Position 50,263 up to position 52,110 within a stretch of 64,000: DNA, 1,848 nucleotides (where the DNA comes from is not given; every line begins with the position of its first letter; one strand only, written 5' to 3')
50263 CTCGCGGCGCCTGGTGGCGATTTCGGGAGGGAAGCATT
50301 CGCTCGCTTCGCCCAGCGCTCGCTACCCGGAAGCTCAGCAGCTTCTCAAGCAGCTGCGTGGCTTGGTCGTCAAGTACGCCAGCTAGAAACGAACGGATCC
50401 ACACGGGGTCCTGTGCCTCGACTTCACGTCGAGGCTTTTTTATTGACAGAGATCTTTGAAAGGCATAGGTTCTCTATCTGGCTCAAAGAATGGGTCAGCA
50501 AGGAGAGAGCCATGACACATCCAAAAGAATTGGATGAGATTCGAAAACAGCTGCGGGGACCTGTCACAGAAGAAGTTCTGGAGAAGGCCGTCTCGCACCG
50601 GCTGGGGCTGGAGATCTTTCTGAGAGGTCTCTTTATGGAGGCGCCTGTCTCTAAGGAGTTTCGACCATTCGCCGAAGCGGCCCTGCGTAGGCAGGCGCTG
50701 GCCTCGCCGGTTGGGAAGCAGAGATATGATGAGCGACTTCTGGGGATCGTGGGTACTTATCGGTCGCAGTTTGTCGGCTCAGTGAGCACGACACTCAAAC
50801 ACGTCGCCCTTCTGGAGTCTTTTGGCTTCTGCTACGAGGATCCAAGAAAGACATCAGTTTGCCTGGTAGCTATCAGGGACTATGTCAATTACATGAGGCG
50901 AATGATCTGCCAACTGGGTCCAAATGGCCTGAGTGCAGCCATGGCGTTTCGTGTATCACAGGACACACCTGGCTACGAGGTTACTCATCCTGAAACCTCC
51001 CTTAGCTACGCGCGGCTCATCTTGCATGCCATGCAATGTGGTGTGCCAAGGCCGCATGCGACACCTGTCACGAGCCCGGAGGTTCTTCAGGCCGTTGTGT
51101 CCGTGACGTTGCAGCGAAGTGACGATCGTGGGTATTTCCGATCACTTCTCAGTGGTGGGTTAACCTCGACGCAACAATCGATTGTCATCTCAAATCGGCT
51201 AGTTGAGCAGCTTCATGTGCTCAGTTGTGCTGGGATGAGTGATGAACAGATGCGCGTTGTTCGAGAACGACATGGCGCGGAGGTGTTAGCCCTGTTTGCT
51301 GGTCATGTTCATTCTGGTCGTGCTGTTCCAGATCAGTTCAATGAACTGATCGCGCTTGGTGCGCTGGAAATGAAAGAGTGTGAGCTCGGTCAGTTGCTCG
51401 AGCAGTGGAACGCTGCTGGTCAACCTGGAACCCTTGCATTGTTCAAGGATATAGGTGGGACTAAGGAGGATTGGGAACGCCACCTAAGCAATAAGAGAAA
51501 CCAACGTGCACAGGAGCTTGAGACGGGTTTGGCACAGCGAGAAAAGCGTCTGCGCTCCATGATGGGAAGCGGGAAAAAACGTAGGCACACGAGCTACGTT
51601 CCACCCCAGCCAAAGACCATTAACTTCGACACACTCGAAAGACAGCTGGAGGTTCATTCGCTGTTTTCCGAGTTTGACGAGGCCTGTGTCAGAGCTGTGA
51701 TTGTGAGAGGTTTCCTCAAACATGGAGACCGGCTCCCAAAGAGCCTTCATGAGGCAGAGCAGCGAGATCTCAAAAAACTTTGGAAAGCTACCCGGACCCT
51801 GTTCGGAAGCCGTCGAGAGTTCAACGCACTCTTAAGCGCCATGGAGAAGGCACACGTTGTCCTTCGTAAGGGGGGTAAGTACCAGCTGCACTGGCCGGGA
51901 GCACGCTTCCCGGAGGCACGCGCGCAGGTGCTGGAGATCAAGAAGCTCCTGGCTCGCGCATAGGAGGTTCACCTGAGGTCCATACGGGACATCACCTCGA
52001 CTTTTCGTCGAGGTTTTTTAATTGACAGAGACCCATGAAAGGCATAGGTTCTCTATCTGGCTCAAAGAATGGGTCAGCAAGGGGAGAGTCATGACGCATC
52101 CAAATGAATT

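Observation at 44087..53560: Tandem array of six paralogous ~500-aa genes, each an autonomous terminator-promoter-gene cassette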

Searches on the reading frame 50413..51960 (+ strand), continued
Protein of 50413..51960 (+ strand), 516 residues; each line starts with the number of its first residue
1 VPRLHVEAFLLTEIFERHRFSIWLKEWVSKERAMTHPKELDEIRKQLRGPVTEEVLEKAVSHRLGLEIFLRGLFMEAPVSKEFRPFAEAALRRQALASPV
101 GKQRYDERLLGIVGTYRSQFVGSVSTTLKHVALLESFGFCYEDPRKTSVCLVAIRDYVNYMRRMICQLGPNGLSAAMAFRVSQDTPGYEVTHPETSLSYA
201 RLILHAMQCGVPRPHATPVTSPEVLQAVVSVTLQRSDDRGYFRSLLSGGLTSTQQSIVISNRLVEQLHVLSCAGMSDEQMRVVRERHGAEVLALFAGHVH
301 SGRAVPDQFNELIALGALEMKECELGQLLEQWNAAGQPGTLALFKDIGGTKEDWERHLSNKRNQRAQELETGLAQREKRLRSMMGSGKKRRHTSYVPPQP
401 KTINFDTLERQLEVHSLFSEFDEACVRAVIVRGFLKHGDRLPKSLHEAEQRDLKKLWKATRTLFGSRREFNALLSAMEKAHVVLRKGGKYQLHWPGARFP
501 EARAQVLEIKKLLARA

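Call 72: find_encoding_contigs(protein=P0012, flank=10000, max_places=2)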
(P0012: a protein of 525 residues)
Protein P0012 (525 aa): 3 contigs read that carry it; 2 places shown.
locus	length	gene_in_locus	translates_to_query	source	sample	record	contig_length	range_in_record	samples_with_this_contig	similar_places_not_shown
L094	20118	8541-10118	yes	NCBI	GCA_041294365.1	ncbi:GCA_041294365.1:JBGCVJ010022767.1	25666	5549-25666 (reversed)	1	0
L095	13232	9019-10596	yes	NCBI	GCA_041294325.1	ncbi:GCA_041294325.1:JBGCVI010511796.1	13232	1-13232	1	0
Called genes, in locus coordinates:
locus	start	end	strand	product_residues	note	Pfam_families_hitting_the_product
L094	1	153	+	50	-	?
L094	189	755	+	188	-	PF00293:NUDIX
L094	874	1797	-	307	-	-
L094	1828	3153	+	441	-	PF03446:NAD_binding_2 (faint), PF03721:UDPG_MGDP_dh_N, PF00984:UDPG_MGDP_dh, PF03720:UDPG_MGDP_dh_C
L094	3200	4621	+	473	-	PF13567:DUF4131, PF03772:Competence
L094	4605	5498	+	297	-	PF00753:Lactamase_B, PF12706:Lactamase_B_2 (weak)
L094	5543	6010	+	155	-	PF00334:NDK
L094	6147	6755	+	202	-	-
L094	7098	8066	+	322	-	PF00583:Acetyltransf_1 (weak)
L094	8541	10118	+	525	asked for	-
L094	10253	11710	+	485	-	-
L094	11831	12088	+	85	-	-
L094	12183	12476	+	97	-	PF01371:Trp_repressor, PF13384:HTH_23 (weak)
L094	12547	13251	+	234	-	PF24827:AstE_AspA_cat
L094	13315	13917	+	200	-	PF00583:Acetyltransf_1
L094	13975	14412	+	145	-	PF02580:Tyr_Deacylase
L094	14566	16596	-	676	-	PF00795:CN_hydrolase, PF02540:NAD_synthase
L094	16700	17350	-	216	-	-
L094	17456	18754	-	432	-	PF17767:NAPRTase_N, PF04095:NAPRTase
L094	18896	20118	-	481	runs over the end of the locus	-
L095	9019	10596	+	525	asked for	-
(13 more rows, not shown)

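Call 74: fold_search(model_id=the predicted structure, library=viral)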
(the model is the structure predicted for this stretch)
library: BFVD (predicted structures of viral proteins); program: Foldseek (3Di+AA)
matches with E <= 10: 453; with E <= 0.001: 0
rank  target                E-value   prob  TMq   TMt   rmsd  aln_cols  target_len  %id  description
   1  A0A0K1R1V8            1.6e-02  0.60  0.12  0.13  25.9       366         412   12  Glycoprotein M [Testudinid alphaherpesvirus 3]
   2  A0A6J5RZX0            3.8e-02  0.33  0.14  0.08  29.9       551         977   12  Phage tail tape measure protein [uncultured Caudovirales phage]
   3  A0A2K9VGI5            4.1e-02  0.69  0.16  0.13  29.4       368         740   15  (no name in the UniProt tables at hand)
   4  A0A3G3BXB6            4.5e-02  0.33  0.13  0.09  34.6       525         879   11  (no name in the UniProt tables at hand)
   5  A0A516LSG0            6.6e-02  0.47  0.14  0.16  29.3       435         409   10  (no name in the UniProt tables at hand)
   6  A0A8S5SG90            6.6e-02  0.35  0.15  0.11  29.4       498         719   12  Minor tail protein [Siphoviridae sp. ctxvK3]
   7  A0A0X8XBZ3            7.9e-02  0.38  0.15  0.11  27.6       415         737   11  (no name in the UniProt tables at hand)
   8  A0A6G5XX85            8.2e-02  0.72  0.18  0.09  26.1       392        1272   11  (no name in the UniProt tables at hand)
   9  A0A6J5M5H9            8.9e-02  0.33  0.14  0.13  25.7       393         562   12  Tape_meas_TP901, phage tail tape measure protein, TP901 family, core region [uncultured Caudovirales phage]
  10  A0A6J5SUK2            9.3e-02  0.38  0.13  0.13  31.3       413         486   12  Caudovirus, tape measure, N-terminal [uncultured Caudovirales phage]
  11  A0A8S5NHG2            1.3e-01  0.21  0.11  0.11  29.4       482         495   12  Minor tail protein (Fragment) [Myoviridae sp. ctcwu24]
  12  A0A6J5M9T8            1.7e-01  0.15  0.11  0.10  29.5       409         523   11  Caudovirus, tape measure, N-terminal [uncultured Caudovirales phage]
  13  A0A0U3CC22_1          1.9e-01  0.14  0.13  0.08  34.5       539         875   14  Putative tail length tape-measure protein [Pseudomonas phage SM1]
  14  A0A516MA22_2          1.9e-01  0.09  0.11  0.06  29.3       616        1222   11  (no name in the UniProt tables at hand)
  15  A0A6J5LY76            1.9e-01  0.08  0.09  0.06  38.6       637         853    9  Phage tail tape measure protein [uncultured Caudovirales phage]
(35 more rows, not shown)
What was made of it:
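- On Phage or mobile-element proteins: BFVD Foldseek had nothing at E<=0.001 and TM<=0.18 (call 74).
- Tried and rejected: BFVD Foldseek gave nothing (call 74).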

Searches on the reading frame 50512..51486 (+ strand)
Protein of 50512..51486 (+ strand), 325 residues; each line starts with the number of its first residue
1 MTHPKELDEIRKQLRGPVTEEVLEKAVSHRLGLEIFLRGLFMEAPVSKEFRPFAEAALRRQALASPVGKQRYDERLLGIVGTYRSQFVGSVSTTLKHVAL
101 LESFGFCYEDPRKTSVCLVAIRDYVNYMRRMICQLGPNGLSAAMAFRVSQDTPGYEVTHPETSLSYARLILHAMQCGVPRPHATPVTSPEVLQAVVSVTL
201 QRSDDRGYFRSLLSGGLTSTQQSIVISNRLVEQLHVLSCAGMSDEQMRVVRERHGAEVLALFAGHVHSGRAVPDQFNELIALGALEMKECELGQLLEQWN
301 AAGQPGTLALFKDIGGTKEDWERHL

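Call 57: predict_structure(alignment_id=A5)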
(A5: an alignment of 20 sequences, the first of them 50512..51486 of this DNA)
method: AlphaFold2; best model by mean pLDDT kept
length: 325 residues; sequences in the alignment: 20
mean_pLDDT: 82.3   pTM: 0.79
mean pLDDT of the five models: 82.3, 82.0, 80.0, 79.8, 76.6
residues with pLDDT >= 90: 175; 70-90: 75; 50-70: 49; < 50: 26
segments of 3 or more residues with pLDDT < 50: 145-157, 213-222
pLDDT, mean of each block of 10 residues (from residue 1): 63 65 73 89 90 97 79 90 86 93 96 96 87 60 48 45 86 89 88 95 64 45 72 96 97 93 93 93 84 92 92 94 91
secondary structure, 60 per line:
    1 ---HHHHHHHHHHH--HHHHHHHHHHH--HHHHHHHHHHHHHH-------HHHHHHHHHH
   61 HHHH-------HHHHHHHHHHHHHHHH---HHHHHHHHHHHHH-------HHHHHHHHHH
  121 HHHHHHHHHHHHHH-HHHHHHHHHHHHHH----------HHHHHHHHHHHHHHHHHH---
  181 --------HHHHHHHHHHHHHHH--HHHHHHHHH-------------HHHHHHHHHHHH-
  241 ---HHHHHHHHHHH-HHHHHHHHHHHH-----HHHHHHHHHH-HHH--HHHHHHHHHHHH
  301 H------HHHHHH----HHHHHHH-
elements in order: H4-14 H17-27 H30-43 H51-64 H72-87 H91-103 H111-134 H136-149 H160-177 H189-203 H206-214 H228-239 H244-254 H256-267 H273-282 H289-301 H308-313 H318-324
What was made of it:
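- The domain-only model has pLDDT 82 and pTM 0.79 (call 57).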

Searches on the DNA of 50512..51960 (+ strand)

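Call 87: search_rna_families(source=L094, start=8060, end=8545, threshold=evalue, max_evalue=10)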
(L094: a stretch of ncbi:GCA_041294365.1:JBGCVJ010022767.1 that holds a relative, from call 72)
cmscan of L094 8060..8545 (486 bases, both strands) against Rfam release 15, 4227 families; matches with E-value up to 10: 3.
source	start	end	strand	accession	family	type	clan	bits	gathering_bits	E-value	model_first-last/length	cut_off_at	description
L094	8066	8156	-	RF02029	sraA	Gene; sRNA;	-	16.3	56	8.6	1-95/95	no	sraA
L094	8349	8392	+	RF03111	Zeta-pan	Gene; sRNA;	-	15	56.7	4.7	1-50/50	no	Zeta-pan RNA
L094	8073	8098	+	RF03428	mir-6134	Gene; miRNA;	-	14.3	109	7.6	1-87/87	no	mir-6134 microRNA precursor family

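Call 88: search_rna_families(source=L092, start=9460, end=10005, threshold=evalue, max_evalue=10)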
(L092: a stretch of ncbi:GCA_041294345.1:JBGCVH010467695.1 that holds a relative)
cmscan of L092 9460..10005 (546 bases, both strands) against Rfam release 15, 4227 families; matches with E-value up to 10: 1.
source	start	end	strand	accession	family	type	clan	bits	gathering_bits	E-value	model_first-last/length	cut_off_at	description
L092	9882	9910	-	RF00990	mir-552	Gene; miRNA;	-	15.4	100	5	1-83/83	no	mir-552 microRNA precursor family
